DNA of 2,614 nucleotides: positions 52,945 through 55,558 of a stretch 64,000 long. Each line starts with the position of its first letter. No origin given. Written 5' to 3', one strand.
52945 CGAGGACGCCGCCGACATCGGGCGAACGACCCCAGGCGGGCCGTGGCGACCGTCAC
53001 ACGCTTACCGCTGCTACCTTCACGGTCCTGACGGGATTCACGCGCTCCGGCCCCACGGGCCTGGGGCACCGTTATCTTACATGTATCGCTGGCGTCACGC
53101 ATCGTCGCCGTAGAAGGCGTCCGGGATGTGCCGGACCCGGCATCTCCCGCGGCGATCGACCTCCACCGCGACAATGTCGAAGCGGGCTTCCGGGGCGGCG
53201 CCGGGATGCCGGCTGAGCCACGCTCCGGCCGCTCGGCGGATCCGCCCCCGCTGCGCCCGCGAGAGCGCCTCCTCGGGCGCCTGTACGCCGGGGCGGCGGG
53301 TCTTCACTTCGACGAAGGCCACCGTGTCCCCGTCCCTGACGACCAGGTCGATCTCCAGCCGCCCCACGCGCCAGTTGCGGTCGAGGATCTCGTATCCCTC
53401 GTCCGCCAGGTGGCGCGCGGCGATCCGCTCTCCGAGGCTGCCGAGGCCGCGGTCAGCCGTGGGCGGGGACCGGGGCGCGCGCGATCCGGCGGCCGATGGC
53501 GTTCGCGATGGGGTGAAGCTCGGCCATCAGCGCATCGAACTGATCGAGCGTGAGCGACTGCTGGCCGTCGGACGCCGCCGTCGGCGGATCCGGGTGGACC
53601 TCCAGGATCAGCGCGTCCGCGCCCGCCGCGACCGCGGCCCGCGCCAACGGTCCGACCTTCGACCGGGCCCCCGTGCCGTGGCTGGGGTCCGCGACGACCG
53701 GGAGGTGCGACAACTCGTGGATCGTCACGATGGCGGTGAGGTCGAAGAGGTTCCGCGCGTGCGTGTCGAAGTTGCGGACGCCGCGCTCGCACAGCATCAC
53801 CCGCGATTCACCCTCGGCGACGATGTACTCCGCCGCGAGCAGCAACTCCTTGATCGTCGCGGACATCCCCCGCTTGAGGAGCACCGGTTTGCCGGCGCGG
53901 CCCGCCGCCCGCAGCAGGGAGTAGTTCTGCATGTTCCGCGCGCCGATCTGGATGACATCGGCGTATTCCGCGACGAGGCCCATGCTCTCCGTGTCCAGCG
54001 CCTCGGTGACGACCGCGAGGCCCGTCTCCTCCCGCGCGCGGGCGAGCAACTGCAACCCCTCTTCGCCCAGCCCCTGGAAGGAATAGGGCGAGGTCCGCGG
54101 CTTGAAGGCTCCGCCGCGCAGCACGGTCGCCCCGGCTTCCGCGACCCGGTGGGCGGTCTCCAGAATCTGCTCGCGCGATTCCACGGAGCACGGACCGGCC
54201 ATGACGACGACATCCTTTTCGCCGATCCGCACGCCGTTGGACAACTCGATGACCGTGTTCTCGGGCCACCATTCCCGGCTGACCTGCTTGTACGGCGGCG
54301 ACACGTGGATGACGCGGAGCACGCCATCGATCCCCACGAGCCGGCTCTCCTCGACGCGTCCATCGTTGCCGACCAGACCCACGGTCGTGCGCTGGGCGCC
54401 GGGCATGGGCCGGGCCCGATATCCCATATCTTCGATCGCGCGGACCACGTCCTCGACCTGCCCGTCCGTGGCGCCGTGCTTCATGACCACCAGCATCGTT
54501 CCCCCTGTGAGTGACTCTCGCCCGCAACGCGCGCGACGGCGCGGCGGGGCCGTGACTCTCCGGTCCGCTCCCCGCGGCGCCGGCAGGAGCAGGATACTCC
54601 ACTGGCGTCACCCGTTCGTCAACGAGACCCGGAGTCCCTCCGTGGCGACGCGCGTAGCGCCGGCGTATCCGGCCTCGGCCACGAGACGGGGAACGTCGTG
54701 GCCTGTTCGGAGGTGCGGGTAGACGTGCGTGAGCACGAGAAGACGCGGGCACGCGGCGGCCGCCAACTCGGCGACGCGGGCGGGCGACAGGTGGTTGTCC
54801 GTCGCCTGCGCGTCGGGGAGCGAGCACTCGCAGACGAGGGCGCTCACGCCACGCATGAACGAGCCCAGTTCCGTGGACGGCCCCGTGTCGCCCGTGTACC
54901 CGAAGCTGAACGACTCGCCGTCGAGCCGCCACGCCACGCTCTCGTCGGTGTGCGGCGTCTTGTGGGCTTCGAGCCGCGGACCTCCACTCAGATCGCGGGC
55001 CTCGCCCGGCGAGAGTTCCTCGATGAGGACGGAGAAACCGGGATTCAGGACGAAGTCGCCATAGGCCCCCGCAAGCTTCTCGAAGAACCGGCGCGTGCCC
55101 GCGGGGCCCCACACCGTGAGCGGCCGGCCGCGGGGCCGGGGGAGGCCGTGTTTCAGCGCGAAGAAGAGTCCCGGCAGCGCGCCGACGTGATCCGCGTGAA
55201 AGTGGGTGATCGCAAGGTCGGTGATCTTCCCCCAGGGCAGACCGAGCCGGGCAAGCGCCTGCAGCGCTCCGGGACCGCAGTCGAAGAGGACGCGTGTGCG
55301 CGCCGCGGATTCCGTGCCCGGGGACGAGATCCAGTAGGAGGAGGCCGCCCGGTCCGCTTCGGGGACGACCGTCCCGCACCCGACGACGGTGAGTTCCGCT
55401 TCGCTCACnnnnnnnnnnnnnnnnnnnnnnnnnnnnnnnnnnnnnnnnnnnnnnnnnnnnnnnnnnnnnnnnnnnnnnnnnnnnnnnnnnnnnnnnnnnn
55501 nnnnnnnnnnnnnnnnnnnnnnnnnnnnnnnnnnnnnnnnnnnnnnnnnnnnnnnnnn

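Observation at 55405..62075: Candidate novel module: two SPOR-domain envelope proteins translationally coupled to smc, one with a catalytically dead ParA/MinD/BY-kinase-like cytoplasmic domain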

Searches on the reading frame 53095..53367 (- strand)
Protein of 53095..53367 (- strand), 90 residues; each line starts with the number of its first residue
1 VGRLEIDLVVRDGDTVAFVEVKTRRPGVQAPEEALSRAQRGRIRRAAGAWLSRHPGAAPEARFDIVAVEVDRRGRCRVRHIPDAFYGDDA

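Call 3: search_protein_families(library=pfam, proteins=[window:53095-53367:-], max_evalue=0.1)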
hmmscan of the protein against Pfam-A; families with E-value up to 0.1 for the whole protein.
window:53095-53367:- (90 aa): 1 family
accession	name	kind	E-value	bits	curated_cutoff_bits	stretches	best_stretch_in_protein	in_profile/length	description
PF02021.23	UPF0102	-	1.2e-14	54.9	23.6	1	4-68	26-80/80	Uncharacterised protein family UPF0102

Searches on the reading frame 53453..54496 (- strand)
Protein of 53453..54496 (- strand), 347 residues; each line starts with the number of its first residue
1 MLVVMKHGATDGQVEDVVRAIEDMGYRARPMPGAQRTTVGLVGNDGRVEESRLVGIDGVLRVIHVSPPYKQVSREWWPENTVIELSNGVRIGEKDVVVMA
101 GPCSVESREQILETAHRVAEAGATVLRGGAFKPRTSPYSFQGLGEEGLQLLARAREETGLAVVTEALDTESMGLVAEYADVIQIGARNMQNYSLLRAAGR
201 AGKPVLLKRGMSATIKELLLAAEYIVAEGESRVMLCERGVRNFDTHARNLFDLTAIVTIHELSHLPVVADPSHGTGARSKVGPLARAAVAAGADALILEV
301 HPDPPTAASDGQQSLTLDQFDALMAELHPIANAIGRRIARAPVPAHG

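Call 3: search_protein_families(library=pfam, proteins=[window:53453-54496:-], max_evalue=0.1)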
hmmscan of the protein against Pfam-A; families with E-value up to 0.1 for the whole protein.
window:53453-54496:- (347 aa): 3 families
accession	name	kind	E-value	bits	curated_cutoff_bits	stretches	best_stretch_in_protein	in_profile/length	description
PF00793.26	DAHP_synth_1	-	8.5e-78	261.4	25.5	1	81-324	2-261/270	DAHP synthetase I family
PF18152.6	DAHP_snth_FXD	-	6.8e-16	58.3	27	1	1-66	1-66/67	DAHP synthase ferredoxin-like domain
PF03102.20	NeuB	-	2.4e-11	44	22.1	1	143-337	53-239/241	NeuB family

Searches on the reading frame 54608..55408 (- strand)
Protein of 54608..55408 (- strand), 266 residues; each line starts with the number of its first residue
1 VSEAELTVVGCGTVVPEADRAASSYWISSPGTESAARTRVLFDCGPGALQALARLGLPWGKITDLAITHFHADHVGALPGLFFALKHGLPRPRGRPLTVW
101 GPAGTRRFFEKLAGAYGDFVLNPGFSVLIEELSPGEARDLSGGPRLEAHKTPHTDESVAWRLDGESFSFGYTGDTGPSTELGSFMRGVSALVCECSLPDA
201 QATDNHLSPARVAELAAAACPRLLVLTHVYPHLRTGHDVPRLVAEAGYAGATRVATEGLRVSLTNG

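Call 3: search_protein_families(library=pfam, proteins=[window:54608-55408:-], max_evalue=0.1)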
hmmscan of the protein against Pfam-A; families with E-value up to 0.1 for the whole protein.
window:54608-55408:- (266 aa): 3 families
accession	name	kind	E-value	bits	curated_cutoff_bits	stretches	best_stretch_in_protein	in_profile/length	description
PF12706.13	Lactamase_B_2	-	3.3e-18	66.5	27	1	38-228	1-199/200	Beta-lactamase superfamily domain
PF00753.33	Lactamase_B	-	5.7e-12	46.4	22.7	1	38-186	16-161/196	Metallo-beta-lactamase superfamily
PF23023.1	Anti-Pycsar_Apyc1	-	4.2e-07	30.1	50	1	39-87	31-79/250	Anti-Pycsar protein Apyc1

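Call 6: search_protein_families(library=ncbifam, proteins=[window:54608-55408:-], max_evalue=1)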
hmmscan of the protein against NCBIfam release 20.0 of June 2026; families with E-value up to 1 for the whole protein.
window:54608-55408:- (266 aa): 19 families
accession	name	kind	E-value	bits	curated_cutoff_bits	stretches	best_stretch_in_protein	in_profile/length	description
TIGR02651.1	RNase_Z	equivalog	1.5e-30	106.3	292.95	2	5-163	1-148/302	ribonuclease Z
NF000801.0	PRK00055.1-3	equivalog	1.2e-27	96.8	252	2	5-160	3-150/307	ribonuclease Z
NF041851.1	cyc_nuc_deg_phdiest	equivalog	1.2e-24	87.1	400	1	5-259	2-249/253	cyclic nucleotide-degrading phosphodiesterase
NF041257.1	GntH_guanitoxin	equivalog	6.5e-22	77.9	333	2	4-106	13-110/374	guanitoxin biosynthesis MBL fold metallo-hydrolase GntH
NF000800.0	PRK00055.1-1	equivalog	3.8e-17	62.2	398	2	5-163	2-151/305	ribonuclease Z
NF000806.0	PRK00055.2-4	equivalog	2.6e-15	56.4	363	1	5-257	3-270/280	ribonuclease Z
NF000805.0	PRK00055.2-3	equivalog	3.9e-14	52.6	416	2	1-115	1-106/307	ribonuclease Z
TIGR02649.1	true_RNase_BN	exception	5.2e-14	52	563.7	1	37-162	31-149/304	ribonuclease BN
NF002558.0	PRK02126.1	subfamily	2.3e-12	46.6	315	2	36-111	26-93/345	ribonuclease Z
NF000804.0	PRK00055.2-1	equivalog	2e-07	30.4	402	1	1-162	1-150/306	ribonuclease Z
TIGR03307.1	PhnP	equivalog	4.7e-06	26.1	272.25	1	8-233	16-225/249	phosphonate metabolism protein PhnP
NF002553.0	PRK02113.1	equivalog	0.0033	16.9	386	1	37-81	44-86/252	MBL fold metallo-hydrolase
TIGR02650.1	RNase_Z_T_toga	equivalog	0.0048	16.1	507.05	1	37-109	18-86/277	ribonuclease Z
NF047979.1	lactonase_AidB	equivalog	0.047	12.9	360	1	48-76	80-108/271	AidB family quorum-quenching N-acyl homoserine lactonase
TIGR03413.1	GSH_gloB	equivalog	0.13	11.6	200.8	1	61-81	43-63/248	hydroxyacylglutathione hydrolase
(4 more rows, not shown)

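Call 90: search_protein_families(library=padloc, proteins=[window:54608-55408:-], max_evalue=0.001)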
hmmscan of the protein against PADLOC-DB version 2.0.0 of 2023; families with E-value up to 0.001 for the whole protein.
window:54608-55408:- (266 aa): 0 families
